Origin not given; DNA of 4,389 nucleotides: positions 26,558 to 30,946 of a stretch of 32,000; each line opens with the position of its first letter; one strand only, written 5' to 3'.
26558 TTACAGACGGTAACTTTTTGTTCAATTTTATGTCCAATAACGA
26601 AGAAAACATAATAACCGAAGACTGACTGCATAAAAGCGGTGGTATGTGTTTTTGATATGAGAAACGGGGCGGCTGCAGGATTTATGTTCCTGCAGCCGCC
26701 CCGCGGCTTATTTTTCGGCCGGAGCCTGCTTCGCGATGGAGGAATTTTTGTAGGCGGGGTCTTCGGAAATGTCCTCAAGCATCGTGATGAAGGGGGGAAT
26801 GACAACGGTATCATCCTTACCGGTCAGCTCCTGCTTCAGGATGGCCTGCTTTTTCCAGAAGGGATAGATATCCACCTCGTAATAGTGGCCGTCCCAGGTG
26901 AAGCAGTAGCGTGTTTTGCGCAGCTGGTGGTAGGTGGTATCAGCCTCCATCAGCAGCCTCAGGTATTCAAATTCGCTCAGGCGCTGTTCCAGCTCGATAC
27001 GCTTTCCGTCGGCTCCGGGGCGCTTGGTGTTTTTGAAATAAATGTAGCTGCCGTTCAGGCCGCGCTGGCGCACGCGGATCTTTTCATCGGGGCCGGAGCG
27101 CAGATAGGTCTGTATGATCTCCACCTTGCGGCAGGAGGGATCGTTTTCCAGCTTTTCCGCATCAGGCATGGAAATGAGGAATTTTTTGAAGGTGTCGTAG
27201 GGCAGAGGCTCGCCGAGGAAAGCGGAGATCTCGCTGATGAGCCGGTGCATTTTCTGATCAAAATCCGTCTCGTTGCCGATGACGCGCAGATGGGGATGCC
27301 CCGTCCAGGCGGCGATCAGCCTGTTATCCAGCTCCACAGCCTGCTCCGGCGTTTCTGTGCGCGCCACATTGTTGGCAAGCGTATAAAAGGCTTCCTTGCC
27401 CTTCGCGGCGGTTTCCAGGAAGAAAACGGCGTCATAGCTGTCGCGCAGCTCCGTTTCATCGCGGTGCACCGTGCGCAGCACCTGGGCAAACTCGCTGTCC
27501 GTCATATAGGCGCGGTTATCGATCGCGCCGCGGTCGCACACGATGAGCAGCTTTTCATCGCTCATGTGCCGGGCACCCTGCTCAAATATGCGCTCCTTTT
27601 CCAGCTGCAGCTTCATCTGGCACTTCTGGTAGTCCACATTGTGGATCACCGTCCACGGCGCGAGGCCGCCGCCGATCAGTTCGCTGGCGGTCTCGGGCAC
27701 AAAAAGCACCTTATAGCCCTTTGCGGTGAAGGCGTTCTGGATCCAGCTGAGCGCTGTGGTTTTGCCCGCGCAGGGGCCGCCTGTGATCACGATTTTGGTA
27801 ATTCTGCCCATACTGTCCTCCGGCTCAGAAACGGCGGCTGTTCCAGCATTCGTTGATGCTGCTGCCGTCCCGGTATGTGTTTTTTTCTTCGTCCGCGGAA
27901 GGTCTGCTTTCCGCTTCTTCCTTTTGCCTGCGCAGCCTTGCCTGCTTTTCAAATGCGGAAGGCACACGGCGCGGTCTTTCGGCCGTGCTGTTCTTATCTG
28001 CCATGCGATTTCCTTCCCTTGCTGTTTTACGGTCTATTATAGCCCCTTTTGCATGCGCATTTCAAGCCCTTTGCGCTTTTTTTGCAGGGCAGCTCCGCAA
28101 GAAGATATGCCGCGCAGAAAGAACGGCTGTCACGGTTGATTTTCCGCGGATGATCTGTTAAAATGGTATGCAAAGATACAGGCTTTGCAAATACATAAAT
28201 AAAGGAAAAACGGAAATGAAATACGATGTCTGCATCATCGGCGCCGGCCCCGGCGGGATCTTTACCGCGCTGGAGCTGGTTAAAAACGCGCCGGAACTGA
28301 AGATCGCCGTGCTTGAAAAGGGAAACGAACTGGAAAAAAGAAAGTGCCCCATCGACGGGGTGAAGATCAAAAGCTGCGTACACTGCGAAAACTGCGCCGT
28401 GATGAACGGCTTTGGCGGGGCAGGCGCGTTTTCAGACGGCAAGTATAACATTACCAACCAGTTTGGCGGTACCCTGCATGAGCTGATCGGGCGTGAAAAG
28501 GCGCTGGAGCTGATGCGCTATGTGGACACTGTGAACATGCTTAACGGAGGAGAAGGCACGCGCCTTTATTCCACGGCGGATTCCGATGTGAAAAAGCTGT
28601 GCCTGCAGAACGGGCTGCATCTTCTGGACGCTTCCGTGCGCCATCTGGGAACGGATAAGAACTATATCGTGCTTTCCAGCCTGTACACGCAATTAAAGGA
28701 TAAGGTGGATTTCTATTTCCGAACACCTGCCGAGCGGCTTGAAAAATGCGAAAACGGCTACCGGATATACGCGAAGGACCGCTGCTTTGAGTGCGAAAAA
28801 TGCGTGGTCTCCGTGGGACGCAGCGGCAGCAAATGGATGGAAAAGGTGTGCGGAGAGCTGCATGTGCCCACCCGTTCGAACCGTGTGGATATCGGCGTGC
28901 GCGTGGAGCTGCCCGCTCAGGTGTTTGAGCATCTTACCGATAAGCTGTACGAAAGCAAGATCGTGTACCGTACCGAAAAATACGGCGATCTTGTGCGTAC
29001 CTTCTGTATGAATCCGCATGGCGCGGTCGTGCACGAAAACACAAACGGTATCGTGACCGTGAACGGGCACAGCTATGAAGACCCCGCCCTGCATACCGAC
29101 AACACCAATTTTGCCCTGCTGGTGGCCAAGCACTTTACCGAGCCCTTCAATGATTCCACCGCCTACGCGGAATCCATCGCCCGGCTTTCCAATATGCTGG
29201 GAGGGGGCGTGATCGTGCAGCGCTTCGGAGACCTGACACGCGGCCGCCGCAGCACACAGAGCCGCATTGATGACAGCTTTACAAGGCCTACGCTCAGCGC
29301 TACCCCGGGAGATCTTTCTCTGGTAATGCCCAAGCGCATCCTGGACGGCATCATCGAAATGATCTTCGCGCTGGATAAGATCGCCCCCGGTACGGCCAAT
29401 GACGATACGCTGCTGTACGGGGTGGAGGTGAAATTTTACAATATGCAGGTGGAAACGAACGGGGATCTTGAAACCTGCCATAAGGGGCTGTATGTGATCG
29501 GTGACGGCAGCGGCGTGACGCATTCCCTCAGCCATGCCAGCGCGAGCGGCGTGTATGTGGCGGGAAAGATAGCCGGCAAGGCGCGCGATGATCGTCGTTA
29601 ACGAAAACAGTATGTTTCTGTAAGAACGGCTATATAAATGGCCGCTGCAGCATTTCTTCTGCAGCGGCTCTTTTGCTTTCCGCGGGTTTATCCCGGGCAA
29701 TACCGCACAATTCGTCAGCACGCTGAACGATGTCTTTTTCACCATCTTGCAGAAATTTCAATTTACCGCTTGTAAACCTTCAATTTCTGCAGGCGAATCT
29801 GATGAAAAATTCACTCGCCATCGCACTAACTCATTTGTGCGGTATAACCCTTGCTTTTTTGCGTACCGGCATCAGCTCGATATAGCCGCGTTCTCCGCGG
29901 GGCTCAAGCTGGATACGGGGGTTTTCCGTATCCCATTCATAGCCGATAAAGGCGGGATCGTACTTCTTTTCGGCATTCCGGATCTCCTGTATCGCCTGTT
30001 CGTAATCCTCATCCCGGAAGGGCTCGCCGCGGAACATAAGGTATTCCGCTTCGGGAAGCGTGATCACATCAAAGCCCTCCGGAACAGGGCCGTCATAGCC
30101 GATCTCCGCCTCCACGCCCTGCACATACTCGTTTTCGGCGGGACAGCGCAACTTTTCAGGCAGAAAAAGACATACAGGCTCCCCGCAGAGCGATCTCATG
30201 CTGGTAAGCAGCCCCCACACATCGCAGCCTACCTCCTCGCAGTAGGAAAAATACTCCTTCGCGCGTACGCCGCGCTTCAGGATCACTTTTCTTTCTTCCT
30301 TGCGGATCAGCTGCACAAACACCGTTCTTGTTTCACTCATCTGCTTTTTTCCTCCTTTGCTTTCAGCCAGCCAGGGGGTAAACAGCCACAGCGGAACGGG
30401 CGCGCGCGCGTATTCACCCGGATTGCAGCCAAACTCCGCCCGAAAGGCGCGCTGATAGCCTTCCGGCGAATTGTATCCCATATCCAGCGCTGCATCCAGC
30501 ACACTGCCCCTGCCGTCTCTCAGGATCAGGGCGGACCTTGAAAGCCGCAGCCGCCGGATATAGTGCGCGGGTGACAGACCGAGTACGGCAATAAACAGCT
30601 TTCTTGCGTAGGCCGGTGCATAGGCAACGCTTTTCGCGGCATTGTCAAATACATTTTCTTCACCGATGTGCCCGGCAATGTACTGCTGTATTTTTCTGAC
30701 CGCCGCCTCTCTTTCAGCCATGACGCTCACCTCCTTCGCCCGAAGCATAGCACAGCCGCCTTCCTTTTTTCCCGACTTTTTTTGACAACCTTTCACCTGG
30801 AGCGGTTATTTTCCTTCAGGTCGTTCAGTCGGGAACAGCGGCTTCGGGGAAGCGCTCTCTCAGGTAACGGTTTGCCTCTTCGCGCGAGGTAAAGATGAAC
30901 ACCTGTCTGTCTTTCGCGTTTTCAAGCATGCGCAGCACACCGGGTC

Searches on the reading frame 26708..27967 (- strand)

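Call 35: search_protein_families(library=pfam, proteins=[L010:6776-7639:+, L010:7762-8637:+, L010:10008-10901:+, L010:10911-11915:+, L018:13089-13637:+, L018:13652-15958:+, L010:11876-14368:-], max_evalue=0.01)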
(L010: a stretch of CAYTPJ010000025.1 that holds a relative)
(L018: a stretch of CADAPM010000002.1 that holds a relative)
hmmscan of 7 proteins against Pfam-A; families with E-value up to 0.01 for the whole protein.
L010:6776-7639:+ (288 aa): 1 family
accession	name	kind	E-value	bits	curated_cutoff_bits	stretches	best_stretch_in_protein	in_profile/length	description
PF00849.27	PseudoU_synth_2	-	1.1e-26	94.4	26.8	1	84-235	1-152/152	RNA pseudouridylate synthase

L010:7762-8637:+ (292 aa): 1 family
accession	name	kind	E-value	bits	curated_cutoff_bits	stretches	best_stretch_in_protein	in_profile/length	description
PF19789.6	DUF6273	-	2.7e-30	105.9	23.5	1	120-285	1-171/172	Domain of unknown function (DUF6273)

L010:10008-10901:+ (298 aa): 1 family
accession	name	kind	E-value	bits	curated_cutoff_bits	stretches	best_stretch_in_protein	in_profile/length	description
PF09992.14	NAGPA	-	5.3e-29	102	25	1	114-290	2-168/169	Phosphodiester glycosidase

L010:10911-11915:+ (335 aa): 1 family
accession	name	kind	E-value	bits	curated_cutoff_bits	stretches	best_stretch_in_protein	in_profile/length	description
PF01790.23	LGT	-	4e-17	62.8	24.9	1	5-243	3-236/240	Prolipoprotein diacylglyceryl transferase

L018:13089-13637:+ (183 aa): 0 families

L018:13652-15958:+ (769 aa): 3 families
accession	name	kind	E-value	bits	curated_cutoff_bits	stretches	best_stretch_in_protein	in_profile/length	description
PF00176.29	SNF2-rel_dom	-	1.8e-26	93.3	24.9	1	335-553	12-250/290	SNF2-related domain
PF00271.37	Helicase_C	-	3e-12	47.2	23.5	1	599-703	6-110/110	Helicase conserved C-terminal domain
PF04851.21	ResIII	-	5.3e-05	23.6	22.5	1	336-468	24-162/164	Type III restriction enzyme, res subunit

L010:11876-14368:- (830 aa): 2 families
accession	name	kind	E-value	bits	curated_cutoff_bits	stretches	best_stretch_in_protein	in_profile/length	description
PF00912.28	Transgly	-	1.2e-61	207.6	27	1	81-256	2-177/178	Transglycosylase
PF00905.27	Transpeptidase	-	3.2e-31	109.1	22.1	1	354-591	5-266/299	Penicillin binding protein transpeptidase domain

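Call 39: search_protein_families(library=pfam, proteins=[window:26708-27967:-], max_evalue=0.0001)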
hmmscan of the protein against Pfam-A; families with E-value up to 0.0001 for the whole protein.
window:26708-27967:- (419 aa): 2 families
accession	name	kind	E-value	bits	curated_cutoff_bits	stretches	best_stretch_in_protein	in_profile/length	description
PF13521.12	AAA_28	-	8.9e-25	88.2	27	1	58-238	1-163/164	AAA domain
PF02223.23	Thymidylate_kin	-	3.8e-05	23.9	27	1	67-186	7-126/185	Thymidylate kinase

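Call 97: search_protein_families(library=padloc, proteins=[window:26708-27967:-], max_evalue=0.01)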
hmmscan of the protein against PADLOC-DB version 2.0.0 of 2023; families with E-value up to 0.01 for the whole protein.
window:26708-27967:- (419 aa): 1 family
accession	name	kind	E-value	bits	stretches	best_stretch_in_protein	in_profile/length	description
PDLC05079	PDC-S73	-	0.004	14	1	44-96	179-231/752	-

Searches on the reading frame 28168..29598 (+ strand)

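Call 35: search_protein_families(library=pfam, proteins=[L010:6776-7639:+, L010:7762-8637:+, L010:10008-10901:+, L010:10911-11915:+, L018:13089-13637:+, L018:13652-15958:+, L010:11876-14368:-], max_evalue=0.01)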
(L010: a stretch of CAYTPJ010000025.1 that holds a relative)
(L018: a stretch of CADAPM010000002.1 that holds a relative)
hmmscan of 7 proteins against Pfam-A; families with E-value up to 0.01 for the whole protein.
L010:6776-7639:+ (288 aa): 1 family
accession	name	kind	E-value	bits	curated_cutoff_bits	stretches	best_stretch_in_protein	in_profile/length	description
PF00849.27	PseudoU_synth_2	-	1.1e-26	94.4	26.8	1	84-235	1-152/152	RNA pseudouridylate synthase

L010:7762-8637:+ (292 aa): 1 family
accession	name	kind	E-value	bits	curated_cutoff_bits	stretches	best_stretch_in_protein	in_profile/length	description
PF19789.6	DUF6273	-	2.7e-30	105.9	23.5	1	120-285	1-171/172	Domain of unknown function (DUF6273)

L010:10008-10901:+ (298 aa): 1 family
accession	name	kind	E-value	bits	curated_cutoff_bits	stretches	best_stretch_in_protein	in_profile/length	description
PF09992.14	NAGPA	-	5.3e-29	102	25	1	114-290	2-168/169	Phosphodiester glycosidase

L010:10911-11915:+ (335 aa): 1 family
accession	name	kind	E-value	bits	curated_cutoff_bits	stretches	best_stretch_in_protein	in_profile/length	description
PF01790.23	LGT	-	4e-17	62.8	24.9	1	5-243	3-236/240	Prolipoprotein diacylglyceryl transferase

L018:13089-13637:+ (183 aa): 0 families

L018:13652-15958:+ (769 aa): 3 families
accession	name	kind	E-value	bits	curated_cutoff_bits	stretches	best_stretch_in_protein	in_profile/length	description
PF00176.29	SNF2-rel_dom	-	1.8e-26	93.3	24.9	1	335-553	12-250/290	SNF2-related domain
PF00271.37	Helicase_C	-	3e-12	47.2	23.5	1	599-703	6-110/110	Helicase conserved C-terminal domain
PF04851.21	ResIII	-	5.3e-05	23.6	22.5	1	336-468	24-162/164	Type III restriction enzyme, res subunit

L010:11876-14368:- (830 aa): 2 families
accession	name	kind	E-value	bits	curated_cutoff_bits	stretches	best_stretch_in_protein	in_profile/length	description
PF00912.28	Transgly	-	1.2e-61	207.6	27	1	81-256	2-177/178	Transglycosylase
PF00905.27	Transpeptidase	-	3.2e-31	109.1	22.1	1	354-591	5-266/299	Penicillin binding protein transpeptidase domain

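Call 39: search_protein_families(library=pfam, proteins=[window:28168-29598:+], max_evalue=0.0001)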
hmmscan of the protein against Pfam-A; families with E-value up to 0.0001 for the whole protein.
window:28168-29598:+ (477 aa): 4 families
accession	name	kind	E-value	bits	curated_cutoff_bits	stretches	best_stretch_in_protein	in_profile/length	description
PF21688.3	FAD-depend_C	-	1.1e-11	45.7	27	1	264-421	35-195/197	FAD-dependent protein, C-terminal domain-like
PF07992.20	Pyr_redox_2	-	1.3e-09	38.3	26.1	1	19-65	1-40/291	Pyridine nucleotide-disulphide oxidoreductase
PF01946.23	Thi4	-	2.9e-05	23.9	26.2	1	9-51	8-49/235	Thi4 family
PF01266.30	DAO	-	4.7e-05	23.5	27.9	0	20-54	1-33/353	FAD dependent oxidoreductase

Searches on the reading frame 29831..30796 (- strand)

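Call 39: search_protein_families(library=pfam, proteins=[window:29831-30796:-], max_evalue=0.0001)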
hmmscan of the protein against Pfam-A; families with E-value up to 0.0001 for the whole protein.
window:29831-30796:- (321 aa): 1 family
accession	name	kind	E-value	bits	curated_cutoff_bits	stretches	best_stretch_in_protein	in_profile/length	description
PF12833.13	HTH_18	-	9e-16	58.4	33.6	1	54-131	2-79/80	Helix-turn-helix domain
